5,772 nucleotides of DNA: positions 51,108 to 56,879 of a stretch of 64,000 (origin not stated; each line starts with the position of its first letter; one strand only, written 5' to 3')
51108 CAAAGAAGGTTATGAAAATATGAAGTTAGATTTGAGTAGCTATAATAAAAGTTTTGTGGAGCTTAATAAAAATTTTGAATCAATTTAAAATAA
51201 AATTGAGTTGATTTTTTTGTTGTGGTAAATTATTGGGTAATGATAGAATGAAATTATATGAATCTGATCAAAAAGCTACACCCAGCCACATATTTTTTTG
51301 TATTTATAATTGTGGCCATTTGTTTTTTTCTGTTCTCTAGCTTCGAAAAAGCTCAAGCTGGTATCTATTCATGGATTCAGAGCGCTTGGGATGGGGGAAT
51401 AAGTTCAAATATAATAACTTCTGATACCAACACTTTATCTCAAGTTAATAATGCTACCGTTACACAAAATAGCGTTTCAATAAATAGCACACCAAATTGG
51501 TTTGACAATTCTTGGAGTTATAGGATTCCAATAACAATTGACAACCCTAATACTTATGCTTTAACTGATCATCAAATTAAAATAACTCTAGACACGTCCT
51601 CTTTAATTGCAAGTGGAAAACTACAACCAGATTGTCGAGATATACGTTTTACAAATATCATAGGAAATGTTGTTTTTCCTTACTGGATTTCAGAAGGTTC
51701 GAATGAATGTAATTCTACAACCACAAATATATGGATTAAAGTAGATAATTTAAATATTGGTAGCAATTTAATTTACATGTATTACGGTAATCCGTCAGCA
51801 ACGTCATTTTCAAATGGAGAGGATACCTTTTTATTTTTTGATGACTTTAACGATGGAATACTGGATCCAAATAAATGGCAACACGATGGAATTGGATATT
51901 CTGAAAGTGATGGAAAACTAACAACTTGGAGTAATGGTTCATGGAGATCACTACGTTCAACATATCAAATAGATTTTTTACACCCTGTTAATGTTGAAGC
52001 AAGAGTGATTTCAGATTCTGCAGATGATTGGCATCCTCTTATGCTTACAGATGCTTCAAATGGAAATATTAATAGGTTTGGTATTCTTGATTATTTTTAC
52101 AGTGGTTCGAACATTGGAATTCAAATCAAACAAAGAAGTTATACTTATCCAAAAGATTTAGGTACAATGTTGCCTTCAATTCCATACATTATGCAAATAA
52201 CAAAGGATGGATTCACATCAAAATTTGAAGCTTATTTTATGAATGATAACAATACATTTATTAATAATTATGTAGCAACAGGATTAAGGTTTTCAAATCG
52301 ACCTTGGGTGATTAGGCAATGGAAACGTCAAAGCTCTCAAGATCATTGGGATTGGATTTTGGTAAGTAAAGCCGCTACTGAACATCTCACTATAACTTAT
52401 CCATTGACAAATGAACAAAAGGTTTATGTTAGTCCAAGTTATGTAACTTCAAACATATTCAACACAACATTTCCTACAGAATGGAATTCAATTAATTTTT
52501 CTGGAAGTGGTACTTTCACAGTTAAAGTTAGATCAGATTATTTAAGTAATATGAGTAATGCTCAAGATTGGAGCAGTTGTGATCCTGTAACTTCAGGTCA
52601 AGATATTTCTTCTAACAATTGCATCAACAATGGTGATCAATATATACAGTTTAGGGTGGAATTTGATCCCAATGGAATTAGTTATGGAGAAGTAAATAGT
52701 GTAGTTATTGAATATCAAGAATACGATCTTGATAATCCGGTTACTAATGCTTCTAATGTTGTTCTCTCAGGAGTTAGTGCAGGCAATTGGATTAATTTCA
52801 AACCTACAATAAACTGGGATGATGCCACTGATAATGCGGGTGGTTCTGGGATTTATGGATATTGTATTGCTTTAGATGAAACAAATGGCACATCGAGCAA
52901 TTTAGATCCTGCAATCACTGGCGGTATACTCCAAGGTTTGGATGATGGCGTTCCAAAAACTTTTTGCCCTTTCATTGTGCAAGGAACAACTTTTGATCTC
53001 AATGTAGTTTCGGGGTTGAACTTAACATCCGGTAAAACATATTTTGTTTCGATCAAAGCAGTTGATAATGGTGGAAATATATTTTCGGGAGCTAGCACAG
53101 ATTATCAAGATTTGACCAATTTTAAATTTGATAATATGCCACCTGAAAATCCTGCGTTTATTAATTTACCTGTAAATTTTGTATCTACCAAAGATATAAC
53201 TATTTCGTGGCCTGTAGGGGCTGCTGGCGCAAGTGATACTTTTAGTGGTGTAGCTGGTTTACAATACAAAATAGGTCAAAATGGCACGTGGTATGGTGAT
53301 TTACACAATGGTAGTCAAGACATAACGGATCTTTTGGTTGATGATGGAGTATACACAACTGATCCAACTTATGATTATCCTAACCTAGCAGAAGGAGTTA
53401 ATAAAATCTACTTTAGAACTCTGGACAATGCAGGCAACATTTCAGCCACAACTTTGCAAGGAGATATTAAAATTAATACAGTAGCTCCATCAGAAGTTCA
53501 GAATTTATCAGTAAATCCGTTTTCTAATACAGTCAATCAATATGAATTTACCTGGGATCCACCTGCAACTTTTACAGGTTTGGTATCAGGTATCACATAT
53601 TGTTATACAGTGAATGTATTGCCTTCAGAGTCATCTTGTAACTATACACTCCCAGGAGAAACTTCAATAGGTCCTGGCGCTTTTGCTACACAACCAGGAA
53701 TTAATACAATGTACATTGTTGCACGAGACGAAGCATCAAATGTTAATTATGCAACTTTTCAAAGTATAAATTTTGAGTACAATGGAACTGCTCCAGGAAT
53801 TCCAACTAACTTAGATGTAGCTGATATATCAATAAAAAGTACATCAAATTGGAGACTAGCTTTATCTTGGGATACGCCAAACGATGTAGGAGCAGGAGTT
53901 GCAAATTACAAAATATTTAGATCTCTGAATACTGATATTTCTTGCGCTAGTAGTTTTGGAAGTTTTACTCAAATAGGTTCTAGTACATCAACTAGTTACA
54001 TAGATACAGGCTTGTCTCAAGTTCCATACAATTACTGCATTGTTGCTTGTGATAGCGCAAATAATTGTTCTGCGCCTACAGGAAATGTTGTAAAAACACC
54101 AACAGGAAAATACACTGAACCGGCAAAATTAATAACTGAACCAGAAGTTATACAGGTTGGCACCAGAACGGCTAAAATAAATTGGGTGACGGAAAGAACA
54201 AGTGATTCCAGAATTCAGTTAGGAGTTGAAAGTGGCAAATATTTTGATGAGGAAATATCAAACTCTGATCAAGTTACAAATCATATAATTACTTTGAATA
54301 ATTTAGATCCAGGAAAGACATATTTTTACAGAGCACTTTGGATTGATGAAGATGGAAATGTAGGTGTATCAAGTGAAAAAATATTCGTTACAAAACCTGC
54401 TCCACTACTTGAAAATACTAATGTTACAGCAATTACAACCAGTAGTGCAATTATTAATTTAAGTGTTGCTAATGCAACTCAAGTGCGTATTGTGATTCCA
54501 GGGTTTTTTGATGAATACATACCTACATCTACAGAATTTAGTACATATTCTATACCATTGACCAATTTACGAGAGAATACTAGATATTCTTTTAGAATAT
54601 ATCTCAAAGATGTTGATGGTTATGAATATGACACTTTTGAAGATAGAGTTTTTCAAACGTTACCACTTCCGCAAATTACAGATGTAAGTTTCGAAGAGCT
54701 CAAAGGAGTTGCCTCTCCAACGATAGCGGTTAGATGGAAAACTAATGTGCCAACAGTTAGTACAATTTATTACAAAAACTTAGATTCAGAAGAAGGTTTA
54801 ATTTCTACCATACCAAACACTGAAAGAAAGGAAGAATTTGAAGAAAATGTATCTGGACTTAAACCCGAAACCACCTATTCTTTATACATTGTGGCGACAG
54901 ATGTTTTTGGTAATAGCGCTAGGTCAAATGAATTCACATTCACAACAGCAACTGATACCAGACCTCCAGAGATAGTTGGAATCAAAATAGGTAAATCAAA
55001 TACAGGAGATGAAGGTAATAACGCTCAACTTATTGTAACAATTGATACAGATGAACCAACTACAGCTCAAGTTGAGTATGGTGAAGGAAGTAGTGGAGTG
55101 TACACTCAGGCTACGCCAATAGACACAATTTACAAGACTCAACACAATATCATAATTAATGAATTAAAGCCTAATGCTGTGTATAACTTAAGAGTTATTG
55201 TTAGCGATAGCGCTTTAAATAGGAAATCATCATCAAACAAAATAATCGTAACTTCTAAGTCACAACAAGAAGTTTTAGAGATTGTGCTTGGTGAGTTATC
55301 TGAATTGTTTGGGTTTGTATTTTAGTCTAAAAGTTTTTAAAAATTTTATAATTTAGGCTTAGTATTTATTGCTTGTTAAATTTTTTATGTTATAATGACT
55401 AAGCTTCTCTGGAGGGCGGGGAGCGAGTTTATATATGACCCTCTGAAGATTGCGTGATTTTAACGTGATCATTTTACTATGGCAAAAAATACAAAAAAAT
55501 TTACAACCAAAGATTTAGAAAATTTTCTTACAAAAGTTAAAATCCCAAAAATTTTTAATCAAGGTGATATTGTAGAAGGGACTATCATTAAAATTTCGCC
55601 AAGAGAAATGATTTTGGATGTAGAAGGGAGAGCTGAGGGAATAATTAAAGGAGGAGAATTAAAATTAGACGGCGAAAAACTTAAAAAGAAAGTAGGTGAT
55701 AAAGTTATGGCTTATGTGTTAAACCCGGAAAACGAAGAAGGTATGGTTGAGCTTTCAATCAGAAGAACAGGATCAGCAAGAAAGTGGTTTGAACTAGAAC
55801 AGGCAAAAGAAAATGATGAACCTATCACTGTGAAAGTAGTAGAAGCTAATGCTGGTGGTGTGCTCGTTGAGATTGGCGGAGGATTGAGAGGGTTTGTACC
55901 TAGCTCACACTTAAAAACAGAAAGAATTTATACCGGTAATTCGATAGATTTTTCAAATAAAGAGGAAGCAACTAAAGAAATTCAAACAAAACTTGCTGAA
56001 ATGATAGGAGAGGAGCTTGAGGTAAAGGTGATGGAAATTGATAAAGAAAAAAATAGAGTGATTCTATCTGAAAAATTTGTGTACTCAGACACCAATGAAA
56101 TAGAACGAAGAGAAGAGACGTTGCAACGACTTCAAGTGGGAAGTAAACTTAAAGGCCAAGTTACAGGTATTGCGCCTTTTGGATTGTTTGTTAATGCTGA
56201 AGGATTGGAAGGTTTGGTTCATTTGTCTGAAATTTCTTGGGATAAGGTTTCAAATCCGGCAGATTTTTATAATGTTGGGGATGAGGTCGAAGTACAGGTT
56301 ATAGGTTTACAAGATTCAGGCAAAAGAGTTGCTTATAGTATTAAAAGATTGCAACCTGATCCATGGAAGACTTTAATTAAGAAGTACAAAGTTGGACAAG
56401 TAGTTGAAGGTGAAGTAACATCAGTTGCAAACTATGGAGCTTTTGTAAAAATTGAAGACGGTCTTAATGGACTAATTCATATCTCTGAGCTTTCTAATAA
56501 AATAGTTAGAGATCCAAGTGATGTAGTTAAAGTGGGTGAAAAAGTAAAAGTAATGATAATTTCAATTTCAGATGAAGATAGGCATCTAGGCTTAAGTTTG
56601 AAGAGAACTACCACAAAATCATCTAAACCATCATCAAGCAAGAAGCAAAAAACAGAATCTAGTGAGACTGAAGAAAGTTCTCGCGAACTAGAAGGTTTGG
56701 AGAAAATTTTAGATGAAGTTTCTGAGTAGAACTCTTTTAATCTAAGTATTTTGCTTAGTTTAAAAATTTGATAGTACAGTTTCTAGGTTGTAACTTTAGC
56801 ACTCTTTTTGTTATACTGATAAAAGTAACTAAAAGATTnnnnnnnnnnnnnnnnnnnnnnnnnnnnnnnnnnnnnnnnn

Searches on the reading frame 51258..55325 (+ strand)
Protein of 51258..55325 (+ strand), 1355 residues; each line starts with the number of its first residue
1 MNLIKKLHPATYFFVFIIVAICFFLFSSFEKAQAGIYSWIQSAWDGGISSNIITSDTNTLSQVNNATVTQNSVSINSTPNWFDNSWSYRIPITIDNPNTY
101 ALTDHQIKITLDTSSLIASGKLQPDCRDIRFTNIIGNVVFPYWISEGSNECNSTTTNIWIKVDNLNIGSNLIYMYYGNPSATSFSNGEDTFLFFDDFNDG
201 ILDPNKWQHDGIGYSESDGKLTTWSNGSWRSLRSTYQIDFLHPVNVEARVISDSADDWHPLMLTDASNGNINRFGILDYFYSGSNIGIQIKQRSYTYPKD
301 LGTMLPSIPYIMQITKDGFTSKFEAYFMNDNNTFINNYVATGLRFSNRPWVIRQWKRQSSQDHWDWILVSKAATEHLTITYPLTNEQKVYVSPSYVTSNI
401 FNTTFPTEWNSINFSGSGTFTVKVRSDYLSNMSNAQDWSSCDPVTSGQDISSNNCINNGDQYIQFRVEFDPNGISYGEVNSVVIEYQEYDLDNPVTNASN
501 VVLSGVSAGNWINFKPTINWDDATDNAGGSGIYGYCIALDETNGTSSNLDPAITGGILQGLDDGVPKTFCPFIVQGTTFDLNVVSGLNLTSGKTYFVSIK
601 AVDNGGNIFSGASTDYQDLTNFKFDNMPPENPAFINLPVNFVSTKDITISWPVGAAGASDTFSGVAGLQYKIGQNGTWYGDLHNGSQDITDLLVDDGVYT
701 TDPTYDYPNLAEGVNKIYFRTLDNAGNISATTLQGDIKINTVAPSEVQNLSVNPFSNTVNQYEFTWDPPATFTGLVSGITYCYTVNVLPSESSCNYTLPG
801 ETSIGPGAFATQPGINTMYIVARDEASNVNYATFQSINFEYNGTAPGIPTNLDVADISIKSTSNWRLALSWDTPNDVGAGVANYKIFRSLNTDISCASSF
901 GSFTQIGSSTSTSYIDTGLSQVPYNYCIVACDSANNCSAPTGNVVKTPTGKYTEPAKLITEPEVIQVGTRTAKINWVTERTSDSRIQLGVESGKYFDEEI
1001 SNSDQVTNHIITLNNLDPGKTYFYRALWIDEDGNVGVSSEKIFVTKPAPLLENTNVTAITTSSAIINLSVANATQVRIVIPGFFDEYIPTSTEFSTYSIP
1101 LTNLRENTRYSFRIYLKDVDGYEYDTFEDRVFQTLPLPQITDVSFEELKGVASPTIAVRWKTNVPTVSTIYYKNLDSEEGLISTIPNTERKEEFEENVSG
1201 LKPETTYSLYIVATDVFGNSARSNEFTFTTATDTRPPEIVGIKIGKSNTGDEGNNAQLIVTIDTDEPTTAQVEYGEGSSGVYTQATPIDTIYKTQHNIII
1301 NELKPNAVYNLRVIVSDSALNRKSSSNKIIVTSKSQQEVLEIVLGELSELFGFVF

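Call 23: search_protein_families(library=pfam, proteins=[window:51258-55325:+], max_evalue=0.001)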
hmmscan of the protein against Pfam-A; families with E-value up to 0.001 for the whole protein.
window:51258-55325:+ (1355 aa): 4 families
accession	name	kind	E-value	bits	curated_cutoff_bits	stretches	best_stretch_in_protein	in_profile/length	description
PF10102.14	DUF2341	-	9.5e-22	77.7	23.4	1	125-208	1-82/84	Domain of unknown function (DUF2341)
PF00041.27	fn3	-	5.8e-15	55.7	25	0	1150-1228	10-83/84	Fibronectin type III domain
PF16656.11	Pur_ac_phosph_N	-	8.8e-15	55.5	30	1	969-1042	12-90/93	Purple acid Phosphatase, N-terminal domain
PF25059.1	FN3_DSCAM-DSCAML_C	-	7.8e-06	26.6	39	0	1169-1232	24-81/89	DSCAM/DSCAML C-terminal Fn3-like domain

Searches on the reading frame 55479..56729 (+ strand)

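Call 23: search_protein_families(library=pfam, proteins=[window:55479-56729:+], max_evalue=0.001)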
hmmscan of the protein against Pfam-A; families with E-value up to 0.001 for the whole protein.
window:55479-56729:+ (416 aa): 6 families
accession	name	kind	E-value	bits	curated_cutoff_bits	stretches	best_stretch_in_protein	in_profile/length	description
PF00575.29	S1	-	1.5e-56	189.1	22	4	302-375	1-74/74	S1 RNA binding domain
PF23459.1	S1_RRP5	-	7.5e-22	78.1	27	1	304-374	2-72/72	RRP5 S1 domain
PF21710.3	Spt6_S1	-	3.4e-05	24.5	27.5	0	304-376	15-88/91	Spt6, S1/OB domain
PF24685.1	OB_RRP5_4th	-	9.2e-05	22.8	31.5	0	244-278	38-72/92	RRP5 OB-fold domain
PF13509.12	S1_2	-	0.00076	20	21.8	0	305-341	1-37/61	S1 domain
PF21543.3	CvfB_2nd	-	0.00084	19.7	27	0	309-375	17-75/76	Virulence regulatory factor CvfB, second domain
